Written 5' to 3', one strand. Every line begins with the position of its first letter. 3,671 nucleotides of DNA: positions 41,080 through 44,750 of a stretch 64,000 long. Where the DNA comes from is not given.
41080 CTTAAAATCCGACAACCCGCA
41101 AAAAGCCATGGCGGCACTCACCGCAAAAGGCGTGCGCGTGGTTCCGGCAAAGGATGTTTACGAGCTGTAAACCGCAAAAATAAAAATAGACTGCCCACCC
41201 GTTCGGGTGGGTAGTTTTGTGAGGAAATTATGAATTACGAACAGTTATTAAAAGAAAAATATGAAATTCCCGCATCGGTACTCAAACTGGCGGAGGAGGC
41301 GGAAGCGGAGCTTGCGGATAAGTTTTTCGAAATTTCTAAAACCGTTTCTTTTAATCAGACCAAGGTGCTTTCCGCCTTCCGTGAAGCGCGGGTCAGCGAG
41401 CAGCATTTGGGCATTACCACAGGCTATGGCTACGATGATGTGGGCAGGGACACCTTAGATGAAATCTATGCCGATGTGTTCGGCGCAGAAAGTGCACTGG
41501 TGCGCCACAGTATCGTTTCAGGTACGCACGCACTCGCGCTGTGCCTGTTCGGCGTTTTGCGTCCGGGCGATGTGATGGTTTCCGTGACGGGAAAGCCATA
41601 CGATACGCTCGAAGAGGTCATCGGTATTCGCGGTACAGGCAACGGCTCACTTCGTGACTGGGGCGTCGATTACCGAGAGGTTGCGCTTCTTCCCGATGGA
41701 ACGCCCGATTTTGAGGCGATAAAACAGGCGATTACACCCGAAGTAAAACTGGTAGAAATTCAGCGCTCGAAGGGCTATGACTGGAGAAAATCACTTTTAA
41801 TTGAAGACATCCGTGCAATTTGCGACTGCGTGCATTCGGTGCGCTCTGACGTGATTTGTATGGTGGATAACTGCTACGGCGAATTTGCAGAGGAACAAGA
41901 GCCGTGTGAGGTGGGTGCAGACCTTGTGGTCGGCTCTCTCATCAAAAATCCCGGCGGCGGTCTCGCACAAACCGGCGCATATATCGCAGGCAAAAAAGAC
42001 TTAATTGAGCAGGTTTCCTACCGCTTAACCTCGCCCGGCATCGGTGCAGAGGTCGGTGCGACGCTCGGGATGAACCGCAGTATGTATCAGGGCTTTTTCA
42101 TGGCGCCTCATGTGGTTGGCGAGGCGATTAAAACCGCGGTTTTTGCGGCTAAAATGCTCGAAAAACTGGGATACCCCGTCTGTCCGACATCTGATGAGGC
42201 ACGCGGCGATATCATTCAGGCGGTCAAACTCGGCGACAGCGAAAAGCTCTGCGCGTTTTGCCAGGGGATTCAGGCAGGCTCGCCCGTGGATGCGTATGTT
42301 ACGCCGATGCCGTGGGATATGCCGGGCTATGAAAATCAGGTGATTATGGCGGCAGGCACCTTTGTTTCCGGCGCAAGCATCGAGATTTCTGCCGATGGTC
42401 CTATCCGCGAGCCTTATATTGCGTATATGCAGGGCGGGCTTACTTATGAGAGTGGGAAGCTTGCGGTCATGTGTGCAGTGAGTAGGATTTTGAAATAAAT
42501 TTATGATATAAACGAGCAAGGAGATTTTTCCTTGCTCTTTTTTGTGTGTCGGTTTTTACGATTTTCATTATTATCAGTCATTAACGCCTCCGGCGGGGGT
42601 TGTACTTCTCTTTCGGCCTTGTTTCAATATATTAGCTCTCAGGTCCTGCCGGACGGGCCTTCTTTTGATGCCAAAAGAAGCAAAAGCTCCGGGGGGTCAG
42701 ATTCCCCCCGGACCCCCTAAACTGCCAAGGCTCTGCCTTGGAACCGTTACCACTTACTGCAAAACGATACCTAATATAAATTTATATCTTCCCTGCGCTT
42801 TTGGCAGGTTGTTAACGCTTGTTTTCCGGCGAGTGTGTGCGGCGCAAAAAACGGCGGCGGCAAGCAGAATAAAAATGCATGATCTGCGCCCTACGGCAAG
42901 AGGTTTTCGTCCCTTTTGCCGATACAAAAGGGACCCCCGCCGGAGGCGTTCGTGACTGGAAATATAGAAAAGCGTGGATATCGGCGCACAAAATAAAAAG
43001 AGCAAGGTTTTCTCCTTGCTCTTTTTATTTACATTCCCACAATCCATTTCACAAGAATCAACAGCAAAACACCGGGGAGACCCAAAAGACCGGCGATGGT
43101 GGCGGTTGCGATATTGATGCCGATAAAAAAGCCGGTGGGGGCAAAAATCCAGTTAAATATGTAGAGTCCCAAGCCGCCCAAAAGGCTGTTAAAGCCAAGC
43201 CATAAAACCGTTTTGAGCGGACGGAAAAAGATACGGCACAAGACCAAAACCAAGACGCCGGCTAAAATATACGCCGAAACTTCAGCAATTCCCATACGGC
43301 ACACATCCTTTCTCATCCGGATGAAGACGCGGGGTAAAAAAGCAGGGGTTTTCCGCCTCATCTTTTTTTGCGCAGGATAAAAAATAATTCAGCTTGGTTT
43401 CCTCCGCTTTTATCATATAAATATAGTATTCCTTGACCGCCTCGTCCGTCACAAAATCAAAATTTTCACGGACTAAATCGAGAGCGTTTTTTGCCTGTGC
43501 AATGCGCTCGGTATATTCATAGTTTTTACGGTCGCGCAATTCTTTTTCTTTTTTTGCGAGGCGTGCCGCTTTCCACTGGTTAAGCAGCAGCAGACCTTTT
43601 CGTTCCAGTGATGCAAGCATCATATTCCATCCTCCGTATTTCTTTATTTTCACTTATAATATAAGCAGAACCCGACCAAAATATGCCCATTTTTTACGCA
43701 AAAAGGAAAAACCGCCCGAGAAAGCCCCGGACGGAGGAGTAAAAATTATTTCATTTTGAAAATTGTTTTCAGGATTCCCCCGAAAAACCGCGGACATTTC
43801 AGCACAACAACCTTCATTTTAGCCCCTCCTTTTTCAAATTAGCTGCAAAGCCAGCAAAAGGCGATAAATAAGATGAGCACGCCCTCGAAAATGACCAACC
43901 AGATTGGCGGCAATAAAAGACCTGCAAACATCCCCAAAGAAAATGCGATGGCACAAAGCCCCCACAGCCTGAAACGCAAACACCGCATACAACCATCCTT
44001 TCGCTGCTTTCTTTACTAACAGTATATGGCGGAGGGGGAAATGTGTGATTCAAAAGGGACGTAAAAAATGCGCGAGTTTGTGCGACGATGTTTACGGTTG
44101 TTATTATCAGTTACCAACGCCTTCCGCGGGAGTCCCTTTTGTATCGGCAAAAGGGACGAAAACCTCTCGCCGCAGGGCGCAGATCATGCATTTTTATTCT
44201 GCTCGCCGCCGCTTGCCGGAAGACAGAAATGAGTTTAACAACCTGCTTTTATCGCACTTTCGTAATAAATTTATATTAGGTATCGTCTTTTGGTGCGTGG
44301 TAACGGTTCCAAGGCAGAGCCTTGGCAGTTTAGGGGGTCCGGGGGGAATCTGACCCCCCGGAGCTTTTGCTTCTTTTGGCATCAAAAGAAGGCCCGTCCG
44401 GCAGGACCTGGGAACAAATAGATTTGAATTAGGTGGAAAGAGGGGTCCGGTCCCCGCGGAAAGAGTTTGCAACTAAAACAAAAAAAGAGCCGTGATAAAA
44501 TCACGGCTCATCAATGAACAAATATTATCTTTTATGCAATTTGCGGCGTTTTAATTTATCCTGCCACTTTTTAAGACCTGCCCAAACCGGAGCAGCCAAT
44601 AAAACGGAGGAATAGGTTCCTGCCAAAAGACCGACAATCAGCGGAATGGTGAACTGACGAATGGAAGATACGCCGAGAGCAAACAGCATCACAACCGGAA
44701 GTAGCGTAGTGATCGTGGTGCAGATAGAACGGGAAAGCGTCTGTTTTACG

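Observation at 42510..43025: Five copies in 64 kb of a non-coding, hairpin-rich interspersed element; this copy retains ~60-bp terminal inverted arms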

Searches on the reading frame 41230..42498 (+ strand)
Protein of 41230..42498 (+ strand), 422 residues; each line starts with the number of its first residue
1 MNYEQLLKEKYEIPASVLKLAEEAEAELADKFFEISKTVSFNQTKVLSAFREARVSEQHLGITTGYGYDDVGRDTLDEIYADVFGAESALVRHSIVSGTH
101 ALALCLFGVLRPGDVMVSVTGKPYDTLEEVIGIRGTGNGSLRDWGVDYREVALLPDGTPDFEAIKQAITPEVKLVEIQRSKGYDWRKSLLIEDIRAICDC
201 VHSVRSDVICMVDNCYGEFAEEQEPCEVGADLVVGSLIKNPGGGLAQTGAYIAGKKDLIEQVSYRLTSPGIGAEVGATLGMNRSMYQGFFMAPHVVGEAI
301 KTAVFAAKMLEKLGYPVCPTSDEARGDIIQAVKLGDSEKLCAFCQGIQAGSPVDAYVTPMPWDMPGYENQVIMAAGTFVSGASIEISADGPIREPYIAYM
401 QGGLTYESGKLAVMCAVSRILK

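Call 10: find_encoding_contigs(protein=window:41230-42498:+, flank=6000, max_places=10)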
Protein window:41230-42498:+ (422 aa): 14 contigs read that carry it; 4 places shown.
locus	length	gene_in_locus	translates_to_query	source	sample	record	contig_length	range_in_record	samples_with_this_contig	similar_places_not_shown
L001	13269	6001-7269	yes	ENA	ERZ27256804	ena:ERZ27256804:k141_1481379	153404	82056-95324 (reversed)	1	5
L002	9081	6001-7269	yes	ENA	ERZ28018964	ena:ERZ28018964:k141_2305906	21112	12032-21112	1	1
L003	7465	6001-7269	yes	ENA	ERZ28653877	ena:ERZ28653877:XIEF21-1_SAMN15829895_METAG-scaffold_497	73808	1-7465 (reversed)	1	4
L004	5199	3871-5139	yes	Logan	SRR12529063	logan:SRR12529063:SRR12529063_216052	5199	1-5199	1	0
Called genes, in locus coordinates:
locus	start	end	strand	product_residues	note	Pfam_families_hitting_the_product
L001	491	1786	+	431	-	PF00501:AMP-binding, PF14535:AMP-binding_C_2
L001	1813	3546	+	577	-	PF01855:POR_N, PF00037:Fer4 (faint), PF02775:TPP_enzyme_C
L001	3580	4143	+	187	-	PF01558:POR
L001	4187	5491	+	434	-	PF00501:AMP-binding, PF14535:AMP-binding_C_2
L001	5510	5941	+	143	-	PF01842:ACT, PF13291:ACT_4 (faint), PF13840:ACT_7 (faint), PF19571:ACT_8, PF22629:ACT_AHAS_ss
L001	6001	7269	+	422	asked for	PF01053:Cys_Met_Meta_PP, PF06838:Met_gamma_lyase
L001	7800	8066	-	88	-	PF07441:BofA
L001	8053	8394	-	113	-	-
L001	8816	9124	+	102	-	-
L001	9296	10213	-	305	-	PF02355:SecD_SecF_C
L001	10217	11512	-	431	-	PF21760:SecD_1st, PF22599:SecDF_P1_head, PF02355:SecD_SecF_C, PF03176:MMPL (weak)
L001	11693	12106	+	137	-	PF01741:MscL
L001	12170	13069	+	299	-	PF00149:Metallophos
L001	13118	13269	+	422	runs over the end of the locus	PF06245:DUF1015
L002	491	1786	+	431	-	PF00501:AMP-binding, PF14535:AMP-binding_C_2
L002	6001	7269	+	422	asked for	PF01053:Cys_Met_Meta_PP, PF06838:Met_gamma_lyase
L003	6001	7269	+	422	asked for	PF01053:Cys_Met_Meta_PP, PF06838:Met_gamma_lyase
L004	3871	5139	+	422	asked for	PF01053:Cys_Met_Meta_PP, PF06838:Met_gamma_lyase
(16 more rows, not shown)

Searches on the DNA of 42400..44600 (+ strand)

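Call 9: search_rna_families(source=window, start=42400, end=44600, threshold=evalue, max_evalue=10)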
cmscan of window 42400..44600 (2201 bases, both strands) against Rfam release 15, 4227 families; matches with E-value up to 10: 25.
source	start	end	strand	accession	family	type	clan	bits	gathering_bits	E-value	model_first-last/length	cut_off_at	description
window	42994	43031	+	RF04343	Plastid-psbA-2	Cis-reg;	CL00153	28.1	55.8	0.012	1-60/60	no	Plastid-psbA-2 3UTR RNA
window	44475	44575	-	RF00558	L20_leader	Cis-reg; leader;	-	26.7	58.7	0.016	1-127/127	no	Ribosomal protein L20 leader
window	42994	43030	-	RF04352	Plastid-psbA-4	Cis-reg;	CL00153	25.4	56.8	0.16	1-61/61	no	Plastid-psbA-4 3UTR RNA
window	42468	42587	+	RF02859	Arrc11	Gene; sRNA;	-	23.9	52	0.42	1-175/175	no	Actinobacillus sRNA 11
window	42992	43050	-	RF02432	SpF25_sRNA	Gene; sRNA;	-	23.7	48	0.6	1-102/102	no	Streptococcus sRNA SpF25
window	43704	43774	-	RF02846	Ref84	Gene; antisense;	-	23.1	52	5.6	1-87/87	no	Enterococcus sRNA 84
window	42988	43074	-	RF02029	sraA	Gene; sRNA;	-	22.8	56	1.6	1-95/95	no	sraA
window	42894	43029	+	RF02449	ncr1015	Gene; sRNA;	-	22.1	60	4.3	1-121/121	no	Bacillus sRNA ncr1015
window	42496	42581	-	RF02621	BSnc120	Gene; sRNA;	-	22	114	0.074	1-88/88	no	Brucella sRNA 120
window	42990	43062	-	RF02551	DapZ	Cis-reg;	-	21.3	56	1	1-78/78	no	ABC transporter regulator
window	44478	44540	-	RF02074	STnc240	Gene; sRNA;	-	20.9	55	6.2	1-77/77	no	Enterobacterial sRNA STnc240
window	42991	43126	-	RF00506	Thr_leader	Cis-reg; leader;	-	19.9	55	1.1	1-118/118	no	Threonine operon leader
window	44473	44580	-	RF00121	MicC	Gene; sRNA;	-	19.4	90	9.9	1-123/123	no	MicC RNA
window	42992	43025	+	RF02621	BSnc120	Gene; sRNA;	-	17.7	114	1.7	37-70/88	no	Brucella sRNA 120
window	42987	43033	-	RF00979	mir-553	Gene; miRNA;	-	17.7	82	7.2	1-62/62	no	mir-553 microRNA precursor family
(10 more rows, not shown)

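Call 51: search_dna_similar(query=L006:1-717:-, collection=plasmids, mode=distant, max_evalue=0.01)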
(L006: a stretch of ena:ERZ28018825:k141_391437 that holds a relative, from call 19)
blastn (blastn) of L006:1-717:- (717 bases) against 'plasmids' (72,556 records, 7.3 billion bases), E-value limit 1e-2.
No match.

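Call 52: search_dna_similar(query=L006:1-717:-, collection=phages, mode=distant, max_evalue=0.01)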
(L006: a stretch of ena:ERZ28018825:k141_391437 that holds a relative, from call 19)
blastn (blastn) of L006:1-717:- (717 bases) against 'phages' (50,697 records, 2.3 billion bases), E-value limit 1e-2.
No match.
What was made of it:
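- No plasmid or phage similarity: calls 51, 52.
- Tried and rejected: BLASTN of the full-length copy against plasmids and phages gave nothing (calls 51, 52).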

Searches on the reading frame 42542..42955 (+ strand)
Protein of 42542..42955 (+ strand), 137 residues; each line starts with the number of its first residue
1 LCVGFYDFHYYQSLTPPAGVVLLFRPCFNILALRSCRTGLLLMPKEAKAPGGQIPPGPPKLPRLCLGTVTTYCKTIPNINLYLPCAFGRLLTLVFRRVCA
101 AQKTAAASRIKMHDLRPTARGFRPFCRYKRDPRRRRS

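Call 17: find_homologous_proteins(query=window:42542-42955:+, max_evalue=0.001)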
Query window:42542-42955:+ (137 aa): 2 proteins with E <= 0.001 among 21 candidates.
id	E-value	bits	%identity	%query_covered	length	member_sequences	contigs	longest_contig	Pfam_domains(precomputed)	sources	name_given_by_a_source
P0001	7.1e-24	102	75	53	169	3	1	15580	-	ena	-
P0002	1.4e-14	72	60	47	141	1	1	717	-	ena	-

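Call 19: find_encoding_contigs(protein=P0002, flank=5000)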
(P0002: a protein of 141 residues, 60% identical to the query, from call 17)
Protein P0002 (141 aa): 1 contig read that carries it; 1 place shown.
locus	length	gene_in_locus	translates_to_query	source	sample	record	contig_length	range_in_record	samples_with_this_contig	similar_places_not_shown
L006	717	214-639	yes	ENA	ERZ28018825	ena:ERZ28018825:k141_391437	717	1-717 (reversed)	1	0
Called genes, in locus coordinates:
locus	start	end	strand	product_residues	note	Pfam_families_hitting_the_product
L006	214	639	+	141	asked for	-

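Call 20: find_encoding_contigs(protein=P0001, flank=8000)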
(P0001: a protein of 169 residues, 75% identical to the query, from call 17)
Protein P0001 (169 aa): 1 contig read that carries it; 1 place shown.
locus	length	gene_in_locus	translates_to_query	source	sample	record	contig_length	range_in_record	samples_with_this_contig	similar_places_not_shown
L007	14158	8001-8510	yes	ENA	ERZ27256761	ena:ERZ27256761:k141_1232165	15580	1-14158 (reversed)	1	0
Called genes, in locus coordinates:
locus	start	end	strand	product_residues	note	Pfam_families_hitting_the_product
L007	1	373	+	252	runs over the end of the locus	PF02535:Zip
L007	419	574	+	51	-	PF00301:Rubredoxin, PF21349:RUBY_RBDX (faint)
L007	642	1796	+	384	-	PF00753:Lactamase_B (weak), PF19583:ODP, PF12724:Flavodoxin_5 (weak)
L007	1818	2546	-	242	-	-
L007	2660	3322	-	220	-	PF00702:Hydrolase, PF13419:HAD_2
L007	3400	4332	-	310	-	PF07833:Cu_amine_oxidN1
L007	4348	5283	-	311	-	PF10646:Germane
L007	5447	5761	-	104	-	PF05164:ZapA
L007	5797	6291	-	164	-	PF02559:CarD_TRCF_RID, PF21095:CarD_C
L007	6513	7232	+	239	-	PF00535:Glycos_transf_2, PF10111:Glyco_tranf_2_2, PF13641:Glyco_tranf_2_3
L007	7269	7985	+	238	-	PF00326:Peptidase_S9 (weak), PF00561:Abhydrolase_1 (weak)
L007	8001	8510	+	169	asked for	-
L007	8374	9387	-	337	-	-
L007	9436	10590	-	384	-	PF02350:Epimerase_2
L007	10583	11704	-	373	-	PF00953:Glycos_transf_4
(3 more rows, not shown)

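Call 62: search_protein_representatives(protein=window:42542-42955:+)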
Query: 137 residues. Proteins with E-value up to 0.001 (for the whole library): 2; up to 1e-10: 2; up to 1e-30: 0. The best 2 are listed.
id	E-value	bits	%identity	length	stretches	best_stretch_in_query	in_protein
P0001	2.3e-24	102.3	74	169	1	22-94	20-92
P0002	4.5e-15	72.1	76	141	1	80-133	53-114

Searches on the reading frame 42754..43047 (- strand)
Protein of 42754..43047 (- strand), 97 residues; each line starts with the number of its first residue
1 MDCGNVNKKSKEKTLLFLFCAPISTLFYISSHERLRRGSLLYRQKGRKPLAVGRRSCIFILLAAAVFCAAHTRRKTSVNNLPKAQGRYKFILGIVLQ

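Call 58: find_homologous_proteins(query=window:42754-43047:-, max_evalue=0.01)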
Query window:42754-43047:-: 12 candidates shared short words with the query, none scored E <= 0.01.
